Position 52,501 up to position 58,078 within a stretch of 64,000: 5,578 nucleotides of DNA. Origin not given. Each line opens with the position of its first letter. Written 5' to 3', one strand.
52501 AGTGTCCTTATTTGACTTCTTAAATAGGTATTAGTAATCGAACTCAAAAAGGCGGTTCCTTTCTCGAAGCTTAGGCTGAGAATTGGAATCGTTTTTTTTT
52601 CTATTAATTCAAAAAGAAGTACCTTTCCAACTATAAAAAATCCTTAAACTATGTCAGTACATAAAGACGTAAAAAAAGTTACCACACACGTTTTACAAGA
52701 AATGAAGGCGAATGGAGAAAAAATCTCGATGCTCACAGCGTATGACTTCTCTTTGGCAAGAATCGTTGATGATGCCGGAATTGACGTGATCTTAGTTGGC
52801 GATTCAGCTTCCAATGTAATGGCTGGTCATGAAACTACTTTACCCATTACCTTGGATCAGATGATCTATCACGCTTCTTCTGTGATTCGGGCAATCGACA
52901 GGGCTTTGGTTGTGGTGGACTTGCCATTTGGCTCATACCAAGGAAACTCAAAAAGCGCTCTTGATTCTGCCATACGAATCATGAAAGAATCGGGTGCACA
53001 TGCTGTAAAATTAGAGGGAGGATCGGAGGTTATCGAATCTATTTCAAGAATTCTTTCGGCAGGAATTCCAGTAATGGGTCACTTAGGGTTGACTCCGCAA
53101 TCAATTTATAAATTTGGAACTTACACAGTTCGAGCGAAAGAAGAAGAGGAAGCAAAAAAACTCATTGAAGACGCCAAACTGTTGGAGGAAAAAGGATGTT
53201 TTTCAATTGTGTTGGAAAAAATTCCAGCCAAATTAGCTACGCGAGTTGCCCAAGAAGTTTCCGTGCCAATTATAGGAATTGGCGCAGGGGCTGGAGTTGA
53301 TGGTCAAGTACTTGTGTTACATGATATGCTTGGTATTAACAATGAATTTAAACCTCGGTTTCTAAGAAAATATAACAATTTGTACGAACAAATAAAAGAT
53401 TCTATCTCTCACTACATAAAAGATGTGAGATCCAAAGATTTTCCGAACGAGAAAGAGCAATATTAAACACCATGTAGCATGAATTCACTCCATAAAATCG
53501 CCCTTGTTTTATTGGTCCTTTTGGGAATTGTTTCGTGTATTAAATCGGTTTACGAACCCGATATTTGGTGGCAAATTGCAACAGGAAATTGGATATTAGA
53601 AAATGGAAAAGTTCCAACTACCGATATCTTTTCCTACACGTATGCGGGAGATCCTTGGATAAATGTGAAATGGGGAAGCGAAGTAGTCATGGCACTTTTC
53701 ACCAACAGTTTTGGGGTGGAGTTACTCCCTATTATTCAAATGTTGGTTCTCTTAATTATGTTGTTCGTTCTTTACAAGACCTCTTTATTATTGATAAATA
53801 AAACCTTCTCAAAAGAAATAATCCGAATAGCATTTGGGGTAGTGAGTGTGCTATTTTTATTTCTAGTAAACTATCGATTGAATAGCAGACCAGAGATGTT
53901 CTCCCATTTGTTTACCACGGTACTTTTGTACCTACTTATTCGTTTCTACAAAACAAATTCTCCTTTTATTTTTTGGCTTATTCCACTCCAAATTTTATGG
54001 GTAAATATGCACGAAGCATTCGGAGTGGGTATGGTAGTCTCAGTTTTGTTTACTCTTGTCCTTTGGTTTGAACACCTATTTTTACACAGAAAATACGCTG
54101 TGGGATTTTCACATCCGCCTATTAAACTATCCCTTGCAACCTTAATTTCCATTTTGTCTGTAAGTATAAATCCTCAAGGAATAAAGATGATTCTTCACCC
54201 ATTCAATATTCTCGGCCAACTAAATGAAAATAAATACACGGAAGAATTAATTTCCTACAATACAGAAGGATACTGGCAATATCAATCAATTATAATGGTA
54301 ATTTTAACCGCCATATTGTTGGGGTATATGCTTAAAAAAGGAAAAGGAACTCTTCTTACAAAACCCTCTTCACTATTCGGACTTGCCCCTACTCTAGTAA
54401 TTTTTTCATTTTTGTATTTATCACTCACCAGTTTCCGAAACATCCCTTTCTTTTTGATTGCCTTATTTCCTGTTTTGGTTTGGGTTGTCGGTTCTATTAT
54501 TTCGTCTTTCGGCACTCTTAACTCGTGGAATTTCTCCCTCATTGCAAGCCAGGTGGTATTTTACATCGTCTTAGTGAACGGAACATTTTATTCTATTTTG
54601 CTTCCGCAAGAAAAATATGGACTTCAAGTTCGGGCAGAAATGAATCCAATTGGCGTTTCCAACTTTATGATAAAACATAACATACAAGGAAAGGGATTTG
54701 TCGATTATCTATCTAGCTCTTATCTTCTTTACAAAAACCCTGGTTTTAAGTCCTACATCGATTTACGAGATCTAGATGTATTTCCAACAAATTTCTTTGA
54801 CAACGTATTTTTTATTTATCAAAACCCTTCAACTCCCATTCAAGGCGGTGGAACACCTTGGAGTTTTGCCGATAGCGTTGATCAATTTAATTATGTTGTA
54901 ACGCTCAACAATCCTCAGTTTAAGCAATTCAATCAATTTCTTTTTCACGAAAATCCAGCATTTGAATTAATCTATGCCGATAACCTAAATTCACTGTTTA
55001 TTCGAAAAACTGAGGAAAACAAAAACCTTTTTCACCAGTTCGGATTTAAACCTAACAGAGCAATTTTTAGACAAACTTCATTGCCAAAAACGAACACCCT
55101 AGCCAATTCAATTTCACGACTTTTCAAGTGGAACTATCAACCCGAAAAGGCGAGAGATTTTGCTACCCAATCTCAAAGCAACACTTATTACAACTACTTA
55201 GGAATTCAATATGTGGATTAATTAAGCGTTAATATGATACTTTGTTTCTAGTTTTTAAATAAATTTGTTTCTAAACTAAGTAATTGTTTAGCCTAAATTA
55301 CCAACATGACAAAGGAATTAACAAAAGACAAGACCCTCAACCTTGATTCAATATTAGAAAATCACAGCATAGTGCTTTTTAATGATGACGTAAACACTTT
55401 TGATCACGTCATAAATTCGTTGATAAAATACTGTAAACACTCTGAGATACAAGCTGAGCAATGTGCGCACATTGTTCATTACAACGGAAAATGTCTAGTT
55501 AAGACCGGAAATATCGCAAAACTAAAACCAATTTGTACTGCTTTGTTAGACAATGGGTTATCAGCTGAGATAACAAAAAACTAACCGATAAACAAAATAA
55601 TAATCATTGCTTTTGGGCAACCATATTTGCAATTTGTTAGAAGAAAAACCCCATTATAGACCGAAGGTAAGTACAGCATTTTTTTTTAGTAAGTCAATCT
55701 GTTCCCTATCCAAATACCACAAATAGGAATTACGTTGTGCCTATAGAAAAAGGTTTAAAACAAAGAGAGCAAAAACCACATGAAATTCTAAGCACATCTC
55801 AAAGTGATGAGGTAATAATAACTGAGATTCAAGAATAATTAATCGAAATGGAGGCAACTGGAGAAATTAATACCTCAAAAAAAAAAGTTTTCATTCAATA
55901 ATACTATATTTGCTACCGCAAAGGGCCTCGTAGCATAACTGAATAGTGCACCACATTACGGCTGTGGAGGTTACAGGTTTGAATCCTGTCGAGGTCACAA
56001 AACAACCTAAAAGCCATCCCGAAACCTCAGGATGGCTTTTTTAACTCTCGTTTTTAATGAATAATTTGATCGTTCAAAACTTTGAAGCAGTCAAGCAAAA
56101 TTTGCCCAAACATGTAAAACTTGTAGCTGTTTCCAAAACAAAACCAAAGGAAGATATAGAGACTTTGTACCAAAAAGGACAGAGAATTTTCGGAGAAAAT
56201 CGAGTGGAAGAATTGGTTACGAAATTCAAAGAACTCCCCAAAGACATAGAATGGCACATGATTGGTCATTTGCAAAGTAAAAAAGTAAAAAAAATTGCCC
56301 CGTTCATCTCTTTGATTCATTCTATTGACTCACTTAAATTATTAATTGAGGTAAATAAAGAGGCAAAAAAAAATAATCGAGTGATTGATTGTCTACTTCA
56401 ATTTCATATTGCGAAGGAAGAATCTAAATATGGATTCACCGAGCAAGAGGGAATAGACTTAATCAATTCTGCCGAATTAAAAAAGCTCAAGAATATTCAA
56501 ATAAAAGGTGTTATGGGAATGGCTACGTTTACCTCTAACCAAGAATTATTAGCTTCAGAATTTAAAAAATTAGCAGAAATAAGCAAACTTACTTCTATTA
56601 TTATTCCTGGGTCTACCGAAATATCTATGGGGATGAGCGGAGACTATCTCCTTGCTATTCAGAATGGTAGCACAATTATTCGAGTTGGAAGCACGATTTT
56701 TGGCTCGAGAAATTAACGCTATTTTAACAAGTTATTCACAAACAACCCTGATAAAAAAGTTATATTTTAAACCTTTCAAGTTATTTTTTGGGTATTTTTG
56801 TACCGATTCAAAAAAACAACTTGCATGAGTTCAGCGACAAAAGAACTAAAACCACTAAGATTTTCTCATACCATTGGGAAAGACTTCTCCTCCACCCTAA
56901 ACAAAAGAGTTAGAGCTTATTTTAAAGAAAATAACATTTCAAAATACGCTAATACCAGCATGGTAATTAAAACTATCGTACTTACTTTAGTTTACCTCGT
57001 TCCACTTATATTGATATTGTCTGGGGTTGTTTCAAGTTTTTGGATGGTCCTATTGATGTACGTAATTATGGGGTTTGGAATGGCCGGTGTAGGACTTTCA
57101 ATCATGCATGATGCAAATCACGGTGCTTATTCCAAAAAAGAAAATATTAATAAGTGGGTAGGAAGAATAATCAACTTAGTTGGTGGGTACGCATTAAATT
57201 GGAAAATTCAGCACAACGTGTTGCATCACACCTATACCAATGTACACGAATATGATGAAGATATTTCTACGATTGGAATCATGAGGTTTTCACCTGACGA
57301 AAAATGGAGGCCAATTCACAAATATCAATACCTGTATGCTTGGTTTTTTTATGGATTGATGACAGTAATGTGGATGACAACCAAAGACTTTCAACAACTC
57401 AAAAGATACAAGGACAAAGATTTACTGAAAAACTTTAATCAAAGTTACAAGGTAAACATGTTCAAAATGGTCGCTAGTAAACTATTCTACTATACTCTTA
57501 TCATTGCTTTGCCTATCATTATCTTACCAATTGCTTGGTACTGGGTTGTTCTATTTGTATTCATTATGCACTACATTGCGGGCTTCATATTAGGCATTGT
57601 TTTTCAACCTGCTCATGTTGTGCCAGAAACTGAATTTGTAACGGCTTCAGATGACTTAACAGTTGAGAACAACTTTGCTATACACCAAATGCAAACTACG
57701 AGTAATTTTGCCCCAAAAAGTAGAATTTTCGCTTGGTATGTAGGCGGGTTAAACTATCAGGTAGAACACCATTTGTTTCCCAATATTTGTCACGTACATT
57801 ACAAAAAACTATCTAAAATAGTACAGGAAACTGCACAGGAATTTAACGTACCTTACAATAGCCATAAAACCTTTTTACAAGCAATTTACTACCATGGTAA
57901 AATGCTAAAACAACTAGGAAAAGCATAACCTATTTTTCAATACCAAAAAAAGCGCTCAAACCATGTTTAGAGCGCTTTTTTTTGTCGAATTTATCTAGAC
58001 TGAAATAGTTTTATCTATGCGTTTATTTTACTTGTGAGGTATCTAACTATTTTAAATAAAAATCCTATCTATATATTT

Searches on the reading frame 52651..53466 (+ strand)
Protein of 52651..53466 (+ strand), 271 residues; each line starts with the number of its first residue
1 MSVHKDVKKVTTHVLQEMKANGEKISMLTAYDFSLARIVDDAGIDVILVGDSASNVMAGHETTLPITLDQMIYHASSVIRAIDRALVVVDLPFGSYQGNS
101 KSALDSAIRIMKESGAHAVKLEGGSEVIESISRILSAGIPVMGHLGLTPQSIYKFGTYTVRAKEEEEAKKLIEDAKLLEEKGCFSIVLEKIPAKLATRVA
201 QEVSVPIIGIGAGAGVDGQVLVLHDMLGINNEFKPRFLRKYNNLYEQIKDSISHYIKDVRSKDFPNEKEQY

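Call 36: search_protein_families(library=pfam, proteins=[window:52651-53466:+], max_evalue=0.001)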
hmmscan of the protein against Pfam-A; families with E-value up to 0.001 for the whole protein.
window:52651-53466:+ (271 aa): 2 families
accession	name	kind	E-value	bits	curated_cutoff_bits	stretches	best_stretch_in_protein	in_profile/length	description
PF02548.21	Pantoate_transf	-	1e-114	382.8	28.7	1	9-267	1-259/259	Ketopantoate hydroxymethyltransferase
PF13714.12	PEP_mutase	-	2e-06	28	31.5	1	16-124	2-107/240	Phosphoenolpyruvate phosphomutase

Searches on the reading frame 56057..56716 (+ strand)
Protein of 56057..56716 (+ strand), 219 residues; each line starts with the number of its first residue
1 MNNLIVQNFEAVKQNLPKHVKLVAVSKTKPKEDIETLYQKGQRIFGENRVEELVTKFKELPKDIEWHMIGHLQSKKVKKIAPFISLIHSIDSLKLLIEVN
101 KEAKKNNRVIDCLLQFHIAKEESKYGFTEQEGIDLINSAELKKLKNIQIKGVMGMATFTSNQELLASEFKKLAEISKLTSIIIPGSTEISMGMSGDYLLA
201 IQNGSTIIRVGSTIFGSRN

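Call 36: search_protein_families(library=pfam, proteins=[window:56057-56716:+], max_evalue=0.001)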
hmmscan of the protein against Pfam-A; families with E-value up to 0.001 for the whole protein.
window:56057-56716:+ (219 aa): 1 family
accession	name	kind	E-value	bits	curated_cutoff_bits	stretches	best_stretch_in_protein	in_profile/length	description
PF01168.26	Ala_racemase_N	-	1.7e-17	64.3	24.1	1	5-218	6-219/220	Alanine racemase, N-terminal domain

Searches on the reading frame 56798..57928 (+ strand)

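Call 36: search_protein_families(library=pfam, proteins=[window:56798-57928:+], max_evalue=0.001)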
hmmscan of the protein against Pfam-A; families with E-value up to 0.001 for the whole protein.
window:56798-57928:+ (376 aa): 1 family
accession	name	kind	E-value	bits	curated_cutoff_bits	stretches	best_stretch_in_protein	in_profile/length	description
PF00487.30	FA_desaturase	-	8.9e-37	127.6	29.7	1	81-355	2-251/253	Fatty acid desaturase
